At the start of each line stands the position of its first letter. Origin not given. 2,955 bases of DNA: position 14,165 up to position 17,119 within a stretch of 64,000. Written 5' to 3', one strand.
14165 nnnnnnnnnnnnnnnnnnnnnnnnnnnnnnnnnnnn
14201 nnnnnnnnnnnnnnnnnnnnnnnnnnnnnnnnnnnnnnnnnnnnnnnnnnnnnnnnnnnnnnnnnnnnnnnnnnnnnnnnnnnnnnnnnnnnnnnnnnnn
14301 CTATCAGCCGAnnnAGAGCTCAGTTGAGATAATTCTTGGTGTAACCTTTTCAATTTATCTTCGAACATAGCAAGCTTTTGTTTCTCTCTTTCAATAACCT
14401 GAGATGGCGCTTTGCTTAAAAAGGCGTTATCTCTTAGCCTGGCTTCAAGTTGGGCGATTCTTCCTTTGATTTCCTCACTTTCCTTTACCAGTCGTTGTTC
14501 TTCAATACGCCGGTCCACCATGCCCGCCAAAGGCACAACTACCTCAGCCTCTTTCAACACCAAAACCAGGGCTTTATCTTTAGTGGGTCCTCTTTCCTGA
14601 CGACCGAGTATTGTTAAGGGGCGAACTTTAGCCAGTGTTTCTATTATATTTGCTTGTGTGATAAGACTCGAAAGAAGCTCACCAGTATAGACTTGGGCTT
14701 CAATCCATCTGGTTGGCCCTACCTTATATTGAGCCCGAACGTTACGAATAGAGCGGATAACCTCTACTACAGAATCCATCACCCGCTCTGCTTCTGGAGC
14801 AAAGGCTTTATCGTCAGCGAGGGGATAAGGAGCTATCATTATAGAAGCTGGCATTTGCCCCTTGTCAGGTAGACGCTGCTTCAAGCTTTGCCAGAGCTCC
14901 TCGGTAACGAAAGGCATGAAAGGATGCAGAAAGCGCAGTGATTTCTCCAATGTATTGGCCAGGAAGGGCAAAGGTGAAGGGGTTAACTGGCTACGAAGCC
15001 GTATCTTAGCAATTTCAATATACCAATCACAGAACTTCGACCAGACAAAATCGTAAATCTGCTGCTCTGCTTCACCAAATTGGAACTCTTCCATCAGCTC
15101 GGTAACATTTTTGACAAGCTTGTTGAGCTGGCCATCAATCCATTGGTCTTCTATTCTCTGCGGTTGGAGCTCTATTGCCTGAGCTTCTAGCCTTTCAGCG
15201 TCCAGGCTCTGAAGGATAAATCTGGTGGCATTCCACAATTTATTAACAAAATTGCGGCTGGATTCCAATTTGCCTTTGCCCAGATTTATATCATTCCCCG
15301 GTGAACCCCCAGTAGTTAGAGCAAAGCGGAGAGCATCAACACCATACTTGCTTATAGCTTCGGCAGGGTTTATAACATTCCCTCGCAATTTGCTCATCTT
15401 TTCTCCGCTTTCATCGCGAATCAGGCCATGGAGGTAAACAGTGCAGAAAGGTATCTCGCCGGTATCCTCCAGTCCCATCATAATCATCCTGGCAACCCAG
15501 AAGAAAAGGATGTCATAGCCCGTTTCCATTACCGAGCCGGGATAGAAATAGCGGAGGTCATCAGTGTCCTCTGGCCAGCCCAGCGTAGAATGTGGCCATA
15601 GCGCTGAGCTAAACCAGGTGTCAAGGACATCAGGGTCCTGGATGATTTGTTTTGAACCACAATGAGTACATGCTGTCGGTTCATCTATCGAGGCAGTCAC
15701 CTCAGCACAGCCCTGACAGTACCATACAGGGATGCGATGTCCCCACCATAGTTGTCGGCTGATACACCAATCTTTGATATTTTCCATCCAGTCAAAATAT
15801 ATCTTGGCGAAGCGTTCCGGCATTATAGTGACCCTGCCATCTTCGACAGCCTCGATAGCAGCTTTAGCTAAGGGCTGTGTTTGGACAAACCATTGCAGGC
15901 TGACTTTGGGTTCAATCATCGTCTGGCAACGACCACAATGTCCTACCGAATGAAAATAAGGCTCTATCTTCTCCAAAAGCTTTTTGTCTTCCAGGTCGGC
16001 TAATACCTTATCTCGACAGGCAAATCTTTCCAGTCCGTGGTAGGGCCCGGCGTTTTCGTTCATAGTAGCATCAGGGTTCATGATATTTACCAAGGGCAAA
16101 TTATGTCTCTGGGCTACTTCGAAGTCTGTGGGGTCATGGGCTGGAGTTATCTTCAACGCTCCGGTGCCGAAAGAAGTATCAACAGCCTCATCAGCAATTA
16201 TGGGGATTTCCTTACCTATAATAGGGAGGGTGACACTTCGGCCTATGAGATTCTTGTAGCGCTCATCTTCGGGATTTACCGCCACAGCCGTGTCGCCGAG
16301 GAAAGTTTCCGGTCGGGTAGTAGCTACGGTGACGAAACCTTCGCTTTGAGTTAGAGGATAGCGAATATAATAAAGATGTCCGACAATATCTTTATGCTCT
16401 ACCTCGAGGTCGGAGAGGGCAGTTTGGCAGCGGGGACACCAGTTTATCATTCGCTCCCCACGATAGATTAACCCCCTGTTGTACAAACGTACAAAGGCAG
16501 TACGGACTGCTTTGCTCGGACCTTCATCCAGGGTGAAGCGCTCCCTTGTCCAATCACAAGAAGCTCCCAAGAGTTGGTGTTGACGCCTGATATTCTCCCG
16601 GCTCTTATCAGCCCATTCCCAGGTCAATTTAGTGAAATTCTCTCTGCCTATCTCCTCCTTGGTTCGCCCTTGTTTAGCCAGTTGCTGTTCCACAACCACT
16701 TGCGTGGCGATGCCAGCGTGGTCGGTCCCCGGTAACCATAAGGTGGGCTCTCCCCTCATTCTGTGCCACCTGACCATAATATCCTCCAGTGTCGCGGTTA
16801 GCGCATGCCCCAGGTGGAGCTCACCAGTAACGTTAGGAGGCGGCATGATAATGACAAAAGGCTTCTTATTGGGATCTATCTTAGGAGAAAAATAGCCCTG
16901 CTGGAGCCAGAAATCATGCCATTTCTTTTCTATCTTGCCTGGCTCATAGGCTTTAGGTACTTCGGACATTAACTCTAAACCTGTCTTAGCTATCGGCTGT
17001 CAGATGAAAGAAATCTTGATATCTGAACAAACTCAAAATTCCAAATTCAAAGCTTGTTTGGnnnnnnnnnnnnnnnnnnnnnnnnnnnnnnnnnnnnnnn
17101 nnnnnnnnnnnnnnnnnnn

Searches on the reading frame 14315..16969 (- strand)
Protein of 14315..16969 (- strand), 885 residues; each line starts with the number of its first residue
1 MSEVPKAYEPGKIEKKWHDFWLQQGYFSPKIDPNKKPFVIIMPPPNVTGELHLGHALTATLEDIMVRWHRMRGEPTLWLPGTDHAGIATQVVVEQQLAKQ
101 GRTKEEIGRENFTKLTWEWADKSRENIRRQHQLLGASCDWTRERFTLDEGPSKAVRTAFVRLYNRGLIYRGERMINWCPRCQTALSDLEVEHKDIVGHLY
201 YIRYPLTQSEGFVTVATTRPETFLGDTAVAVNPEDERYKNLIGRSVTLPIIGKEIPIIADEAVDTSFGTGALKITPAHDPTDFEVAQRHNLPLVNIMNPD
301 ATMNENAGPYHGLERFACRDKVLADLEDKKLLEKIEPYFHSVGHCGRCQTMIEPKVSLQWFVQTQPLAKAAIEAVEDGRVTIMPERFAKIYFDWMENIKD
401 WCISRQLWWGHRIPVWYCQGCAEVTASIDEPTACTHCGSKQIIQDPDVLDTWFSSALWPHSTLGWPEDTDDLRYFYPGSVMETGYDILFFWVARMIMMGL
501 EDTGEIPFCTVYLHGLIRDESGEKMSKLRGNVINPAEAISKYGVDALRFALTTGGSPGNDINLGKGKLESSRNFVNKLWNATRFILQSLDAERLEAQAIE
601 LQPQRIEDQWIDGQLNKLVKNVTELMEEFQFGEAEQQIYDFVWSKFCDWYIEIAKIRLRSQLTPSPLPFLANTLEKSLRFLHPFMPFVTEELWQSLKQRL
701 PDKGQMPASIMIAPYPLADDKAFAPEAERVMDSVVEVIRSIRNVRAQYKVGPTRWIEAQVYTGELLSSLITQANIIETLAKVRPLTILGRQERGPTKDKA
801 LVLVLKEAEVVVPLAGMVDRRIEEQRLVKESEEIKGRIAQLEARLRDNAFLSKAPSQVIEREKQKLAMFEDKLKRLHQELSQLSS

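Call 52: find_related_loci(query=window:14315-16969:-, collection=genome_contigs, flank=100)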
Query window:14315-16969:- (885 aa) in genome_contigs; peptide patterns used: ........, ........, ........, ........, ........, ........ (x = any residue, [..] = any of these).
600 stretches matched a pattern (row limit reached: there are more); 600 encode a relative of the query (tblastn E <= 1e-3); the best 80 are kept; 80 distinct loci.
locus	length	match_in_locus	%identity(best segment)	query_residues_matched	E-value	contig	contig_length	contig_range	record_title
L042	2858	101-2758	67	1-883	0e+0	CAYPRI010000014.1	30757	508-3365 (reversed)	MAG TPA_asm: uncultured Dehalococcoidales bacterium isolate SRP098346_co1_420 genome assembly, contig: NODE_1038_length_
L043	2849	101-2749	66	1-884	0e+0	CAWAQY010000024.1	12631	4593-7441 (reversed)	MAG: uncultured Chloroflexia bacterium isolate MFD02809.bin.2.211 genome assembly, contig: contig_293127, whole genome s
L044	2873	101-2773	68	1-884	0e+0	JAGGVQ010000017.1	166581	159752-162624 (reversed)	MAG: Dehalococcoidia bacterium isolate AUK104 PB_MBMC_058_c_000000000013, whole genome shotgun sequence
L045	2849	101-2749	66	3-884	0e+0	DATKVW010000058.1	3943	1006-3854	MAG TPA_asm: Dehalococcoidales bacterium isolate SMAG_U14144 k141_2294449, whole genome shotgun sequence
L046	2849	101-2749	66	3-883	0e+0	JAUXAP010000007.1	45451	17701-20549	MAG: Dehalococcoidia bacterium isolate CSMAG_2765 CSMAG_2765_k141_46019_length_45451_cov_15.5718, whole genome shotgun s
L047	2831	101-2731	64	1-884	0e+0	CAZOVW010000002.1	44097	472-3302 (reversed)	MAG TPA_asm: uncultured Dehalococcoidales bacterium isolate binchicken_co318_153 genome assembly, contig: NODE_218_lengt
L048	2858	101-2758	63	2-885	0e+0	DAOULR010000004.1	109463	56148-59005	MAG TPA_asm: Dehalococcoidales bacterium isolate W31_48 k127_559303, whole genome shotgun sequence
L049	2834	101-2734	63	3-883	0e+0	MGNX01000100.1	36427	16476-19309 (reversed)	MAG: Chloroflexi bacterium RBG_16_60_22 RBG_16_scaffold_7040, whole genome shotgun sequence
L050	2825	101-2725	60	3-883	0e+0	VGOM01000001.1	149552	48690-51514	MAG: Chloroflexi bacterium isolate M_DeepCast_400m_m2_020 M_DeepCast_400m_m2_020_Ga0194112_10000052, whole genome shotgu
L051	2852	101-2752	64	1-882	0e+0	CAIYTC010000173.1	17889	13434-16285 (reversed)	MAG: uncultured Dehalococcoidia bacterium isolate AlinenSedimentsD1_bin-0298 genome assembly, contig: bin-0298:173/296,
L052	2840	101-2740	59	2-883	0e+0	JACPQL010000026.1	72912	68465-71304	MAG: Chloroflexi bacterium isolate NC_groundwater_652_Ag_B-0.1um_64_166 B_1_S1_Biohub_coassembly_k141_3094108, whole gen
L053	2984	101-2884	54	3-885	0e+0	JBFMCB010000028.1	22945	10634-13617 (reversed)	MAG: Chloroflexota bacterium isolate MAG180 MAG180_28, whole genome shotgun sequence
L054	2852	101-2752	54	4-882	0e+0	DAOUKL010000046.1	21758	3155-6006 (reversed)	MAG TPA_asm: Dehalococcoidia bacterium isolate S5_327 k113_1283419, whole genome shotgun sequence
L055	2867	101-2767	53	4-885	0e+0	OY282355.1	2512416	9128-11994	MAG: uncultured Dehalococcoidia bacterium genome assembly, chromosome: 1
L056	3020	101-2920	49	3-884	0e+0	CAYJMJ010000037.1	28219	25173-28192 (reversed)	MAG TPA_asm: uncultured Dehalococcoidia bacterium isolate ERP124720_co1_29 genome assembly, contig: NODE_2234_length_282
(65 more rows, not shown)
